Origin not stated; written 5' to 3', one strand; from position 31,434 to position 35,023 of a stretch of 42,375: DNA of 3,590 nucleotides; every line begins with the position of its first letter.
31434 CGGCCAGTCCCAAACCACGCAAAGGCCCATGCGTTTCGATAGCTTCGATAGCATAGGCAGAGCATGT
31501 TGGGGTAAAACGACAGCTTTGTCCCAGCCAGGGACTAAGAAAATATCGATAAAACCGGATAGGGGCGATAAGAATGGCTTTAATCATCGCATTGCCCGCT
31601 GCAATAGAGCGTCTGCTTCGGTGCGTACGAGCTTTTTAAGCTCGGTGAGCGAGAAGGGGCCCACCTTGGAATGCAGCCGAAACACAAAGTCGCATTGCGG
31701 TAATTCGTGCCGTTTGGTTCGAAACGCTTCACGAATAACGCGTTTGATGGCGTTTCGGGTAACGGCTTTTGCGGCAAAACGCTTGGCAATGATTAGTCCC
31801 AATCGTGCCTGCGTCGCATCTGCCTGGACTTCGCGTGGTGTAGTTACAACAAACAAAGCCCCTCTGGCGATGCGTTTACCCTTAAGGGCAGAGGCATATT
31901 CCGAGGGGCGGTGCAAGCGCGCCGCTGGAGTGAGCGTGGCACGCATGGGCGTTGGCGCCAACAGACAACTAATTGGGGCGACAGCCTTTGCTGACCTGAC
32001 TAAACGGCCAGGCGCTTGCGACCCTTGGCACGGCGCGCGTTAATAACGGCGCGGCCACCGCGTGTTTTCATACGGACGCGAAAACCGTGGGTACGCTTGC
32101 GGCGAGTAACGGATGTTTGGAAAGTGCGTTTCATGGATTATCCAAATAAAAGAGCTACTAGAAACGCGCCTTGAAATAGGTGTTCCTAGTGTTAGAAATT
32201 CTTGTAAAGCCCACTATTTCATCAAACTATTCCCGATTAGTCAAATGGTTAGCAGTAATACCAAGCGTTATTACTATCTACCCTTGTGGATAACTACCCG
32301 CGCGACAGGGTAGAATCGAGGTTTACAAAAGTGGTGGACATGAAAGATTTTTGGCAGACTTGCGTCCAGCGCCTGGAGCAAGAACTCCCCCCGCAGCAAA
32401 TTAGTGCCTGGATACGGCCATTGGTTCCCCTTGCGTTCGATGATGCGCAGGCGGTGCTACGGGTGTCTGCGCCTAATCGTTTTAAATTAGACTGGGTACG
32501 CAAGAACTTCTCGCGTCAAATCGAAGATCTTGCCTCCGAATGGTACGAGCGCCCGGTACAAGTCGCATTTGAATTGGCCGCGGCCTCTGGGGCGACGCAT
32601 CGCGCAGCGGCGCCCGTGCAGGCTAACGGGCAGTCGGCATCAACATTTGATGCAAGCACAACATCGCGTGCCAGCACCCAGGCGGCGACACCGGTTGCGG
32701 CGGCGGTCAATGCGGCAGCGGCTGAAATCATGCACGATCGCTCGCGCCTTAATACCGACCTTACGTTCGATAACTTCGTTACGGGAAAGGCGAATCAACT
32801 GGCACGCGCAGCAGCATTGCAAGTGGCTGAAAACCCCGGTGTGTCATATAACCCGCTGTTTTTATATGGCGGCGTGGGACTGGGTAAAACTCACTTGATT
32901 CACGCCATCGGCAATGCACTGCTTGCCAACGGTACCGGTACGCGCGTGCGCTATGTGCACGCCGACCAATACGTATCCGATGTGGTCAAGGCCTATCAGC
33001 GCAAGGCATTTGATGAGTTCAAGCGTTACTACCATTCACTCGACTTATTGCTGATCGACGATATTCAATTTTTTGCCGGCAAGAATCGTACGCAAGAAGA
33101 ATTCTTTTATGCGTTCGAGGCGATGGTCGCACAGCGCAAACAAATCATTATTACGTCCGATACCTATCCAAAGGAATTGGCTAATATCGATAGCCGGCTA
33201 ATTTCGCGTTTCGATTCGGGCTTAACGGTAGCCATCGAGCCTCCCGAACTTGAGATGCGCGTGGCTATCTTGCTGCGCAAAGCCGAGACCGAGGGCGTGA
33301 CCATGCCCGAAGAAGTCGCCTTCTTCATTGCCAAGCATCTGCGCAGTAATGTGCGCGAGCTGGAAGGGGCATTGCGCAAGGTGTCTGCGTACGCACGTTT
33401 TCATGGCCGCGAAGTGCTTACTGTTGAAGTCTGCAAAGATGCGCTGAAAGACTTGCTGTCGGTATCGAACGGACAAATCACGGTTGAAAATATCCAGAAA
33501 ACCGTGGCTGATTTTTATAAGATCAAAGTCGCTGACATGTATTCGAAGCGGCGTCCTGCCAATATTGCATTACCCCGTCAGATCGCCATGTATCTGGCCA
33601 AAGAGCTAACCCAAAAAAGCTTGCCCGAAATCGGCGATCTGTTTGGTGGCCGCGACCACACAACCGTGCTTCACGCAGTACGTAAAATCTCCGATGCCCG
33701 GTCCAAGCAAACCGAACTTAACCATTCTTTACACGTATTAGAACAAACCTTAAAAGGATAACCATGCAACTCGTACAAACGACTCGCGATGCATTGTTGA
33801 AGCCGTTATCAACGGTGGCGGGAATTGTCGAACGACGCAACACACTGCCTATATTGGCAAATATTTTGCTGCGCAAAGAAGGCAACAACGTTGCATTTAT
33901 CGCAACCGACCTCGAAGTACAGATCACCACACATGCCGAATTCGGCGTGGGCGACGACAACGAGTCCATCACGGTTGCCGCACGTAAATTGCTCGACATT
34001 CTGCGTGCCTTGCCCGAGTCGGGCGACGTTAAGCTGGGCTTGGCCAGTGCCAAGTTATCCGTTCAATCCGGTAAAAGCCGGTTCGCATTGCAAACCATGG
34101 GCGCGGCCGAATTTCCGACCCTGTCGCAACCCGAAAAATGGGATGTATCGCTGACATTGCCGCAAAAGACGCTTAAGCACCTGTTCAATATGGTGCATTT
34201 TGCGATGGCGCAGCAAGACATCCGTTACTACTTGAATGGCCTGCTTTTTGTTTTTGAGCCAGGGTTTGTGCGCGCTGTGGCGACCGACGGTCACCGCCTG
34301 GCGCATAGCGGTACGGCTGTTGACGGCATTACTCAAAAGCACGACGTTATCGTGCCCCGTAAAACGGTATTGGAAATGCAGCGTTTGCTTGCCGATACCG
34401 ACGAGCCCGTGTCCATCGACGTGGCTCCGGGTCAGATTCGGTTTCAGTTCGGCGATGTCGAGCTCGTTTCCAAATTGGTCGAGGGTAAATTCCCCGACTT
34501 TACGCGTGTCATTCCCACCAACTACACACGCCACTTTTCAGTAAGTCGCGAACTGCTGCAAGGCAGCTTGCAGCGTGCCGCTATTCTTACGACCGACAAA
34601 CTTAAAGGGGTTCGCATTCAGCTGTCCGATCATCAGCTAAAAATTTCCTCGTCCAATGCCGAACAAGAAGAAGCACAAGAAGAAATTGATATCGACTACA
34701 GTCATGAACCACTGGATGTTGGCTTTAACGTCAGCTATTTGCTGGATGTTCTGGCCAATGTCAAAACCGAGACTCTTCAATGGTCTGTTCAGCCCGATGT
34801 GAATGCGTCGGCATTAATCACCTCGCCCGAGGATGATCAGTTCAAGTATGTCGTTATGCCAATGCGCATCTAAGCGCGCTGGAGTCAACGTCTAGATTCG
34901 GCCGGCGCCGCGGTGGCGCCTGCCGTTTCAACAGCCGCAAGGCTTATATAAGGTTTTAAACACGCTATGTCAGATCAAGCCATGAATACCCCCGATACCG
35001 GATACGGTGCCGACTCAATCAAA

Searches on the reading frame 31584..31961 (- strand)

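Call 11: search_protein_families(library=pfam, proteins=[window:31584-31961:-])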
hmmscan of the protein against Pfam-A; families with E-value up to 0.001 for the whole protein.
window:31584-31961:- (125 aa): 1 family
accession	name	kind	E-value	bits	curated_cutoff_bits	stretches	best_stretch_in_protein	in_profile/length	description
PF00825.24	Ribonuclease_P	-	3e-20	72.7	22.3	1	12-113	3-102/109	Ribonuclease P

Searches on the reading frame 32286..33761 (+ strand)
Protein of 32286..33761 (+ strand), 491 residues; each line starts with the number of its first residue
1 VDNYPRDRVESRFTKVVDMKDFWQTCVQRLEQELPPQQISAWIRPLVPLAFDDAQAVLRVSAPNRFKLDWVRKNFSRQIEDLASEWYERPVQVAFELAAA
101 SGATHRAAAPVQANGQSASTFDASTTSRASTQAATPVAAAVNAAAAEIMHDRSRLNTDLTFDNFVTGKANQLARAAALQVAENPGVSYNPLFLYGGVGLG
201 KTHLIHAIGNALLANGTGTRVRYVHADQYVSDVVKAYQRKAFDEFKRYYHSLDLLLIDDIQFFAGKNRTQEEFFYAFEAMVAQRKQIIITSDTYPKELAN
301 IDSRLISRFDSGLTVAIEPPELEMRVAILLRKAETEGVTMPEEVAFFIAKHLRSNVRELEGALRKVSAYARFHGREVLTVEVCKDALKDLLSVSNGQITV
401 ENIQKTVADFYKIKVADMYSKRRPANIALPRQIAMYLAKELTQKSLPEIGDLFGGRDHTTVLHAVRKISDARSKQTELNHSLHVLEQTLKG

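Call 11: search_protein_families(library=pfam, proteins=[window:32286-33761:+])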
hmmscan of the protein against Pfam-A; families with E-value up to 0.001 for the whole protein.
window:32286-33761:+ (491 aa): 6 families
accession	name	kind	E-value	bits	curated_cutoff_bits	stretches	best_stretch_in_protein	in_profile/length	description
PF00308.24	Bac_DnaA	-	1.1e-63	214.6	23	1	155-315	1-161/162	Bacterial DnaA ATPAse domain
PF08299.17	Bac_DnaA_C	-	1.7e-32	111.7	31.5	1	400-468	1-69/69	Bacterial dnaA protein helix-turn-helix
PF11638.13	DnaA_N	-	3.5e-18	65.5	24.6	1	21-84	2-64/65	DnaA N-terminal domain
PF01695.23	IstB_IS21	-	6.8e-09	36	24.1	1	191-293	95-194/238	IstB-like ATP binding protein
PF00004.35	AAA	-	6.8e-07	30.2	21.2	1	192-312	2-126/131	ATPase family associated with various cellular activities (AAA)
PF22688.2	Hda_lid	-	8.4e-05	22.9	27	1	324-368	3-47/65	Hda, lid domain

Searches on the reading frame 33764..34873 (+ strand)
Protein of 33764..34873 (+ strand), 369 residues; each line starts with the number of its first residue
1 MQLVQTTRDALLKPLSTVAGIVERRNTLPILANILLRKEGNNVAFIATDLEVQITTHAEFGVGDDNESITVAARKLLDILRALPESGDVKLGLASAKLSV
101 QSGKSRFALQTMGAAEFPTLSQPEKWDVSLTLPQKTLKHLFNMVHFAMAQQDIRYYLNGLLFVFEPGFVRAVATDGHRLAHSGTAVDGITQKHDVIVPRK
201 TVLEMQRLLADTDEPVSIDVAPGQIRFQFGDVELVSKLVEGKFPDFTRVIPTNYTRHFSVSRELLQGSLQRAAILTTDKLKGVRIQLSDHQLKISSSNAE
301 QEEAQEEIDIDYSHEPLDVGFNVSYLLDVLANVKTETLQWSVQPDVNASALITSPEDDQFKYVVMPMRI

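Call 11: search_protein_families(library=pfam, proteins=[window:33764-34873:+])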
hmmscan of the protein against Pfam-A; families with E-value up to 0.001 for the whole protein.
window:33764-34873:+ (369 aa): 3 families
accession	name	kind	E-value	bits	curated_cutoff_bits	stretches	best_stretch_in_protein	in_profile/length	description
PF02767.21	DNA_pol3_beta_2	-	1.5e-40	138.6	27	2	131-245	1-116/116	DNA polymerase III beta subunit, central domain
PF00712.24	DNA_pol3_beta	-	6.3e-37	126.8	24.4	1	7-120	6-119/120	DNA polymerase III beta subunit, N-terminal domain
PF02768.20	DNA_pol3_beta_3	-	1.5e-31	109.1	27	1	248-368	2-121/121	DNA polymerase III beta subunit, C-terminal domain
